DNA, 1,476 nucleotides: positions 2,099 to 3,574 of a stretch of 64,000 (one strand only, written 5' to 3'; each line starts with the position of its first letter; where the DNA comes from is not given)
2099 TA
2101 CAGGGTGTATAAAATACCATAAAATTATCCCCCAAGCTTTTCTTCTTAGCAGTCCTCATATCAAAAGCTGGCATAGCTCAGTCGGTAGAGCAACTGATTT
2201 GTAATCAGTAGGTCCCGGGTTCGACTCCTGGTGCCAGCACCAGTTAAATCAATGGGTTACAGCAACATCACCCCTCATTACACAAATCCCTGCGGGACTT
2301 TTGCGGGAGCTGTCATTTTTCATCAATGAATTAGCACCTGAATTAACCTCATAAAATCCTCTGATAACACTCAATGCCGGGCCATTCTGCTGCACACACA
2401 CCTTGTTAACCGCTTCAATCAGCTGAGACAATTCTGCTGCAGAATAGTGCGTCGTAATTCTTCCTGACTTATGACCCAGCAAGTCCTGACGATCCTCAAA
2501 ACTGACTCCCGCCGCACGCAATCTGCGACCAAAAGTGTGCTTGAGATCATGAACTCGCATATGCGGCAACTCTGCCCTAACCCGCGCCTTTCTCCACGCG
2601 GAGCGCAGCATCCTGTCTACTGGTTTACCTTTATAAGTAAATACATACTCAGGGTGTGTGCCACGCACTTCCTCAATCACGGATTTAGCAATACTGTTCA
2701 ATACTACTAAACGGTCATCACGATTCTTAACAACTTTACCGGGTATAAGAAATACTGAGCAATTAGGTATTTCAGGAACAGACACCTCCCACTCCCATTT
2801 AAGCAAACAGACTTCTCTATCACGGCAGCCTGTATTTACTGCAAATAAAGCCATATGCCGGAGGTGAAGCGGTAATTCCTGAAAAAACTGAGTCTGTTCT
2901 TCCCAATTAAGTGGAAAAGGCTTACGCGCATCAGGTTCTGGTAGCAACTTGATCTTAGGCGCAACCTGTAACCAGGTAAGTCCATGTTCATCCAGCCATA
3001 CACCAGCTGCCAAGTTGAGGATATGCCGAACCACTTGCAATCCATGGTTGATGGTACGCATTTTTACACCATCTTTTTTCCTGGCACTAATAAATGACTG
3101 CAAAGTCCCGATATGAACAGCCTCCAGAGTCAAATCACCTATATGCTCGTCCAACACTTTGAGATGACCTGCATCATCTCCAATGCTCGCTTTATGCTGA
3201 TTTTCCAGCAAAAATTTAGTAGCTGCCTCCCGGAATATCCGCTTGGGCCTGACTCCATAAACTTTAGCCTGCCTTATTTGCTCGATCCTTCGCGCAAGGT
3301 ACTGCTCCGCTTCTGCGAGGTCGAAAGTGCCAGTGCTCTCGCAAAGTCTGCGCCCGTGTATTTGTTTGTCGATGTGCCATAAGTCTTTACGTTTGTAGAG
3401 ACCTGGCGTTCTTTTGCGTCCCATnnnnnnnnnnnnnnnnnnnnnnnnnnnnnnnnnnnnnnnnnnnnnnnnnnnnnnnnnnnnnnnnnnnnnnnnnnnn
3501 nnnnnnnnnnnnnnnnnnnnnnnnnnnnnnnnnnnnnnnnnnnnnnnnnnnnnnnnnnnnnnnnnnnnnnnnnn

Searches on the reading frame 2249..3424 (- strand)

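Call 7: search_protein_families(library=pfam, proteins=[window:2249-3424:-], max_evalue=0.001)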
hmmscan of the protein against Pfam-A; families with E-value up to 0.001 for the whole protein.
window:2249-3424:- (391 aa): 1 family
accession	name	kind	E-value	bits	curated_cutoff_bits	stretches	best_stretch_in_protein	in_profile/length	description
PF00589.27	Phage_integrase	-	3.5e-17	63.1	27.1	1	183-330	19-168/172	Phage integrase family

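Call 69: search_protein_families(library=pfam, proteins=[L004:7636-7959:-, L004:8846-9505:+, L004:9610-9909:+], max_evalue=0.001)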
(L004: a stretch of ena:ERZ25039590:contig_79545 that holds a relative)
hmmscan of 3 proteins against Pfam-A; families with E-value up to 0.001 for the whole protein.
L004:7636-7959:- (107 aa): 0 families

L004:8846-9505:+ (219 aa): 3 families
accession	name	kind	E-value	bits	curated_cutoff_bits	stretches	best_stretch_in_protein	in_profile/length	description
PF10412.15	TrwB_AAD_bind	-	3.3e-50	171.5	20.5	1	41-199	148-307/387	Type IV secretion-system coupling protein DNA-binding domain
PF12696.13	TraG-D_C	-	7.7e-10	39.2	22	1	139-201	3-65/126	TraM recognition site of TraD and TraG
PF02534.20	T4SS-DNA_transf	-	2e-08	34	20.1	1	51-189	213-355/468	Type IV secretory system Conjugative DNA transfer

L004:9610-9909:+ (99 aa): 0 families
